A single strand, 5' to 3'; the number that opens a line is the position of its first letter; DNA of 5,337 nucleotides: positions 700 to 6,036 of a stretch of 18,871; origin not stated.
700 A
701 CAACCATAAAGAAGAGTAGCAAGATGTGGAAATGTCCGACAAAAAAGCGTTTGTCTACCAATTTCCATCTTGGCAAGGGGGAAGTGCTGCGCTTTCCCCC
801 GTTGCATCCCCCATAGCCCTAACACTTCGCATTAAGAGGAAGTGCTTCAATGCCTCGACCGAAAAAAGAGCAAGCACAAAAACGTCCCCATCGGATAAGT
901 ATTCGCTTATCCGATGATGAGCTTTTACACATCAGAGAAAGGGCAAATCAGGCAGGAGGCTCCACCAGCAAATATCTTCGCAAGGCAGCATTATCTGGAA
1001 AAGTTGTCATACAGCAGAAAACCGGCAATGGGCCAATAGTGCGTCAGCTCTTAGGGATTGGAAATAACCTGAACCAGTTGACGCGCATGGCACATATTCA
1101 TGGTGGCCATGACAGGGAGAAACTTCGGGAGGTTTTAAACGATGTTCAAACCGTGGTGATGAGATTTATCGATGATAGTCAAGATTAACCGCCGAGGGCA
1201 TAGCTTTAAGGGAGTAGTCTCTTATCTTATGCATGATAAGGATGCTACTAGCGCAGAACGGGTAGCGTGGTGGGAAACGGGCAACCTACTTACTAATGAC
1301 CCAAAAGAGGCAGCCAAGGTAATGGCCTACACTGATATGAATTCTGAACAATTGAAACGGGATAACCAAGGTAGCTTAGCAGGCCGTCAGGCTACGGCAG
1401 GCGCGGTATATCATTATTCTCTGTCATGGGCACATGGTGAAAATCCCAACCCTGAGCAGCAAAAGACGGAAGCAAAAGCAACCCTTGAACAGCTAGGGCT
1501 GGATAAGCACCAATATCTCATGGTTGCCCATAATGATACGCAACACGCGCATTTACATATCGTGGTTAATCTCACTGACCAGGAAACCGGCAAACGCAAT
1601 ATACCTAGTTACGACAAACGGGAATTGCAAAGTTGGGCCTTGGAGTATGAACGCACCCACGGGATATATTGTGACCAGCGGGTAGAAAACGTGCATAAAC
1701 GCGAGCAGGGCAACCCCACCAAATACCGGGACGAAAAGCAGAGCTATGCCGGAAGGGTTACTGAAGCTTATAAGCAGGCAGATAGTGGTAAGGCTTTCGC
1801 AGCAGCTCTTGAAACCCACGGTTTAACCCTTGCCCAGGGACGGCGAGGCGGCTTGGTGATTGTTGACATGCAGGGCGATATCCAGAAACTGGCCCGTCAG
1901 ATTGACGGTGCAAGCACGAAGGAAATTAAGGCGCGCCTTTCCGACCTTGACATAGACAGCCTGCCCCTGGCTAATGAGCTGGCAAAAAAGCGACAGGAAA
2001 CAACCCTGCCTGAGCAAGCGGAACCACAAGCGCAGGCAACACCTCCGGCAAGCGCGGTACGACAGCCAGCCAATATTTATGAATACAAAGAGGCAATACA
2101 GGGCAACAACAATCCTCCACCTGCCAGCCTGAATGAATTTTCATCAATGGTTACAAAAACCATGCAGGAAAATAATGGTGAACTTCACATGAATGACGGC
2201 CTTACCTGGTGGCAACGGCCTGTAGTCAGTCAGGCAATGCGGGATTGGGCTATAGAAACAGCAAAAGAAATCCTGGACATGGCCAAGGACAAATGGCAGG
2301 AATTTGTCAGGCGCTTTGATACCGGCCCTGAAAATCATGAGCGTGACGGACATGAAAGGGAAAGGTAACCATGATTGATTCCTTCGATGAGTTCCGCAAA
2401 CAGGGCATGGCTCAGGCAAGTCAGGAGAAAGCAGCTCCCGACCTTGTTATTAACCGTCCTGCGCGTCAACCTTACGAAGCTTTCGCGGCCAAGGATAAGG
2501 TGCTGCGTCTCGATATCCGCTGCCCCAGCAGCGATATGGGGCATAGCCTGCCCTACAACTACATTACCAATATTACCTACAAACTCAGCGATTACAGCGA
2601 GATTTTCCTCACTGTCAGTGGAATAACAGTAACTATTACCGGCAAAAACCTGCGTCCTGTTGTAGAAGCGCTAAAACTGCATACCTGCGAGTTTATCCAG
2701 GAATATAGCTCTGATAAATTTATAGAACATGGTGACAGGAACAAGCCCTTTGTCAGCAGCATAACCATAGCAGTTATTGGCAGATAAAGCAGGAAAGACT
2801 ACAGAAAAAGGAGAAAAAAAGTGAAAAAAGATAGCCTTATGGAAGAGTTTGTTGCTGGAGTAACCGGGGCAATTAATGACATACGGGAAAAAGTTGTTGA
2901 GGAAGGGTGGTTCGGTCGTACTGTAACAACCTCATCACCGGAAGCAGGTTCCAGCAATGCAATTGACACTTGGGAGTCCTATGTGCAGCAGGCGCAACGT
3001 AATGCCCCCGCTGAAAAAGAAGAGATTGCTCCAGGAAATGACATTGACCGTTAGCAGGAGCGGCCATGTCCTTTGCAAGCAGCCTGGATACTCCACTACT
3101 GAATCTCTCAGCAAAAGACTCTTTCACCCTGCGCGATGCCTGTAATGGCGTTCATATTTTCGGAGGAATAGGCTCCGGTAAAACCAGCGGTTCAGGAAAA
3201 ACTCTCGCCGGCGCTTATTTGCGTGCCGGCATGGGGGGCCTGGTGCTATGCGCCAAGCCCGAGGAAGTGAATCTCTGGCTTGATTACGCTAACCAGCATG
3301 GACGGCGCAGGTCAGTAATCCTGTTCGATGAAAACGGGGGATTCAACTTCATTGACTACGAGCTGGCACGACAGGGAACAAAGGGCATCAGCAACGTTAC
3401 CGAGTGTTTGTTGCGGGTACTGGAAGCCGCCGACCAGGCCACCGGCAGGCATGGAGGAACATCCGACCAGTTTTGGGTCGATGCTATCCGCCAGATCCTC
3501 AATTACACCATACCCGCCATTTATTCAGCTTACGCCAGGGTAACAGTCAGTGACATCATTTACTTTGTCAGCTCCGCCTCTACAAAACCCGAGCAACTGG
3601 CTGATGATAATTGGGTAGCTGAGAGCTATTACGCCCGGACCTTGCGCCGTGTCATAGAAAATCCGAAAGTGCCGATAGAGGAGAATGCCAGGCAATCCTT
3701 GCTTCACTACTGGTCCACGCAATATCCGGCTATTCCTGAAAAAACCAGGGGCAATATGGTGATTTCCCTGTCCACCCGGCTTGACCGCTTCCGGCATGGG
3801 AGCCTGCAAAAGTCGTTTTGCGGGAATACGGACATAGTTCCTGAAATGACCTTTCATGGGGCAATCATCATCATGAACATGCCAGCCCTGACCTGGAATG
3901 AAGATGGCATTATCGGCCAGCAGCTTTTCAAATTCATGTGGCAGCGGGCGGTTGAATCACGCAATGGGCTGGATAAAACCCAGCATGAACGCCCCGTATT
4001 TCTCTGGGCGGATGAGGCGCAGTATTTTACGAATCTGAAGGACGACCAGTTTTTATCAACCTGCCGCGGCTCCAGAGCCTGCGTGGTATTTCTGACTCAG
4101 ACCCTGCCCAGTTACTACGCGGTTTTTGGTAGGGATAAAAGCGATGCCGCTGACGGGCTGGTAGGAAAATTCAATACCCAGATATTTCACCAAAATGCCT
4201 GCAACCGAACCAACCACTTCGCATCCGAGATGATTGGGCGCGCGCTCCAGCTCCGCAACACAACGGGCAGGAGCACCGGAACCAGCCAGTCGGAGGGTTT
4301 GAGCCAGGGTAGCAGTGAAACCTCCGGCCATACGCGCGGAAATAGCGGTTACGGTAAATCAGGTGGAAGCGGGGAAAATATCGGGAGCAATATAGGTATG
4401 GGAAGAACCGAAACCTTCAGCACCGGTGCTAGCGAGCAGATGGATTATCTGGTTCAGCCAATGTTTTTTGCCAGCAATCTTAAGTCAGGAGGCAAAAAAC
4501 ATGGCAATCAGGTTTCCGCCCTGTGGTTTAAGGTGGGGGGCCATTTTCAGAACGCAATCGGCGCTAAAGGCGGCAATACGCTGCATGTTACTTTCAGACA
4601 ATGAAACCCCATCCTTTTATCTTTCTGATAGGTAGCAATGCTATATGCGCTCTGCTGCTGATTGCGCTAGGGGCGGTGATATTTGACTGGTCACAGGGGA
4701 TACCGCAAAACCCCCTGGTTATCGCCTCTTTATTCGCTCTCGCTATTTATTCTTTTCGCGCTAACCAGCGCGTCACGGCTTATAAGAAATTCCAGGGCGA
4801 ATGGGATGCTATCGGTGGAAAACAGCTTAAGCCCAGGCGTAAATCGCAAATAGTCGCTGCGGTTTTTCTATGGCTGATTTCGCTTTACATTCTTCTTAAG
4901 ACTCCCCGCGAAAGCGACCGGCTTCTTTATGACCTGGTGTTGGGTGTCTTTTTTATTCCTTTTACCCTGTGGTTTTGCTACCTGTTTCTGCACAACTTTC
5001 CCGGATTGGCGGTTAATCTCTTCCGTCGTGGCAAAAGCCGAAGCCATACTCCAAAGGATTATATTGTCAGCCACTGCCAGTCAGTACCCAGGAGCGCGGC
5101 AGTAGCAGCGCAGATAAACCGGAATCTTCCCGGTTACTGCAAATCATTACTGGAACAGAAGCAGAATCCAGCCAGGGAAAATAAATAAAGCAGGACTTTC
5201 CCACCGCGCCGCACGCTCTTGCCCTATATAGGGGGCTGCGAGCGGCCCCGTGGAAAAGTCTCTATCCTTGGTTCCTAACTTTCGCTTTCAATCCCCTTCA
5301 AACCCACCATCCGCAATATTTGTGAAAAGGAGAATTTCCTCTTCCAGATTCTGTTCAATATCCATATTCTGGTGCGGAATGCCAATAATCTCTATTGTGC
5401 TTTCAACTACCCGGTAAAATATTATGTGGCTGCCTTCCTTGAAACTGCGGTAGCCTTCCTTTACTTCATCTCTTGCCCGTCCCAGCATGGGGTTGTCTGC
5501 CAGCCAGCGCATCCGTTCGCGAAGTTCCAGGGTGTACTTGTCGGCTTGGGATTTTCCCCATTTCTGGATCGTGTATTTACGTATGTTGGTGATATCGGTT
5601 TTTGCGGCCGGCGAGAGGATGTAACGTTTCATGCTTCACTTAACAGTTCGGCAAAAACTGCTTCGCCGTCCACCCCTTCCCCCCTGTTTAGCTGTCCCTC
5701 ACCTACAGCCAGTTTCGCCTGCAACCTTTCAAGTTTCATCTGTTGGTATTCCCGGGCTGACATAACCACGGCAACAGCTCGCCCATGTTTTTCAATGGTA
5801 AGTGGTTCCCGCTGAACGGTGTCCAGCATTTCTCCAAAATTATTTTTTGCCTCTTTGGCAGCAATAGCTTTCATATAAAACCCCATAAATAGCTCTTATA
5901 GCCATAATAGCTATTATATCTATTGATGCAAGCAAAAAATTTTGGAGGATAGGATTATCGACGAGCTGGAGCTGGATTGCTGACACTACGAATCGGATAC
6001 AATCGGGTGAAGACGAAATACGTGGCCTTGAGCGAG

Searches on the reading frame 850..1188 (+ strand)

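Call 9: search_protein_families(library=pfam, proteins=[window:850-1188:+], max_evalue=0.01)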
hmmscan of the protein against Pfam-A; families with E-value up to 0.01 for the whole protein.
window:850-1188:+ (112 aa): 3 families
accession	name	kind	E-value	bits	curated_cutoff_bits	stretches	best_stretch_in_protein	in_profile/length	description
PF21983.2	NikA-like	-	3.4e-20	72.4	27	1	10-80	1-71/72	Mobilization protein NikA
PF05713.17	MobC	-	9.6e-08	32.8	23.2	1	64-87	1-24/45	Bacterial mobilisation protein (MobC)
PF19807.5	DUF6290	-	0.0012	19.4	27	1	16-48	4-36/72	Family of unknown function (DUF6290)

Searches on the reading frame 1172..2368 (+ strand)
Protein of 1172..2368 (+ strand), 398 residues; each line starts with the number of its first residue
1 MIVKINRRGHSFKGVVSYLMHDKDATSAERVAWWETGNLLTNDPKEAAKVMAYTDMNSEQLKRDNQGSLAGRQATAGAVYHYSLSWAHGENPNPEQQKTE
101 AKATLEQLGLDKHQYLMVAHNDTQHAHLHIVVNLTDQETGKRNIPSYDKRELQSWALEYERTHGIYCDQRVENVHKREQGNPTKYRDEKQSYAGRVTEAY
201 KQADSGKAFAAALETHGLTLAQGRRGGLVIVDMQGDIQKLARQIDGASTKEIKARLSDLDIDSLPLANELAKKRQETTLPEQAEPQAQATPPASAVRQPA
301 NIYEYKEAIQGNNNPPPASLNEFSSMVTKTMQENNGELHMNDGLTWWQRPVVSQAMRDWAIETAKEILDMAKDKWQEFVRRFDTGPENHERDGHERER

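Call 8: search_protein_families(library=pfam, proteins=[window:1172-2368:+], max_evalue=0.01)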
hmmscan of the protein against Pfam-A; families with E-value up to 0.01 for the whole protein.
window:1172-2368:+ (398 aa): 2 families
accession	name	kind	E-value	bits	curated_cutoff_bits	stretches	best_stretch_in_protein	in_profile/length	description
PF03432.20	Relaxase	-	1.2e-26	94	24.6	1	22-164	5-131/132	MobA/VirD2-like, nuclease domain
PF22863.1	TraI_middle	-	0.0039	17.8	27.6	0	196-256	24-83/89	TraI-like middle domain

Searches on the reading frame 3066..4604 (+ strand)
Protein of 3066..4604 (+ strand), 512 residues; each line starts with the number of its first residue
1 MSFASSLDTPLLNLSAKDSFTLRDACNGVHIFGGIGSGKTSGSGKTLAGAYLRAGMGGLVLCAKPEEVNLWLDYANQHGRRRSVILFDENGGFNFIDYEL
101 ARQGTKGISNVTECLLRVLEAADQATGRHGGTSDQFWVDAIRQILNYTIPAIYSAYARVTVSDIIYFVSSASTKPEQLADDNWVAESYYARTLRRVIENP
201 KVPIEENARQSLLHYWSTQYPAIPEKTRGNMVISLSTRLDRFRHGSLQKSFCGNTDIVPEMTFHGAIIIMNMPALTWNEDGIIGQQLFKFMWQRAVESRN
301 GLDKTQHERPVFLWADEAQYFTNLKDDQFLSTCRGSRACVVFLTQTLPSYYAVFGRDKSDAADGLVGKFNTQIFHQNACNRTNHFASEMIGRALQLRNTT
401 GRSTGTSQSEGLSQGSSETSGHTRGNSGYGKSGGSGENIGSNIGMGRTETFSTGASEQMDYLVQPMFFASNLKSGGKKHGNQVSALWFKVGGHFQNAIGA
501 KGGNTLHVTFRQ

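Call 8: search_protein_families(library=pfam, proteins=[window:3066-4604:+], max_evalue=0.01)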
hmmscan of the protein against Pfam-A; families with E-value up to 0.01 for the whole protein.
window:3066-4604:+ (512 aa): 2 families
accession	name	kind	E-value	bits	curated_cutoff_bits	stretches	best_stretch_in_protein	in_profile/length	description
PF12696.13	TraG-D_C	-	4.5e-09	36.7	22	1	310-419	1-110/126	TraM recognition site of TraD and TraG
PF10412.15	TrwB_AAD_bind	-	2.4e-07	30.4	20.5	1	285-410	221-343/387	Type IV secretion-system coupling protein DNA-binding domain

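Call 76: search_protein_families(library=ncbifam, proteins=[window:3066-4604:+], max_evalue=0.01)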
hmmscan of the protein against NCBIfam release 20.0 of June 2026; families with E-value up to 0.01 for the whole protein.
window:3066-4604:+ (512 aa): 3 families
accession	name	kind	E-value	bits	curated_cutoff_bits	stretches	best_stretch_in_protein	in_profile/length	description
NF045973.1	conju_CD1115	equivalog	1.3e-09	37.4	250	1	92-413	91-396/442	VirD4-like conjugal transfer protein, CD1115 family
TIGR02759.1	TraD_Ftype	equivalog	0.003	16.4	521.35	0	305-405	403-501/566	type IV conjugative transfer system coupling protein TraD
TIGR03743.1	SXT_TraD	subfamily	0.0061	15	366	1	303-410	480-585/636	conjugative transfer system coupling protein TraD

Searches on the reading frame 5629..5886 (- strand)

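Call 8: search_protein_families(library=pfam, proteins=[window:5629-5886:-], max_evalue=0.01)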
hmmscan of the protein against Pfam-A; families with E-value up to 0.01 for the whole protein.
window:5629-5886:- (85 aa): 2 families
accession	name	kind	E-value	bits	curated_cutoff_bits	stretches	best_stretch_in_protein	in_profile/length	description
PF02604.26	PhdYeFM_antitox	-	5.3e-14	52.2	29.8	1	5-51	1-49/74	Antitoxin Phd_YefM, type II toxin-antitoxin system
PF25218.1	TseH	-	0.0095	16.3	27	1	4-51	79-126/167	Type VI secretion system effector TseH-like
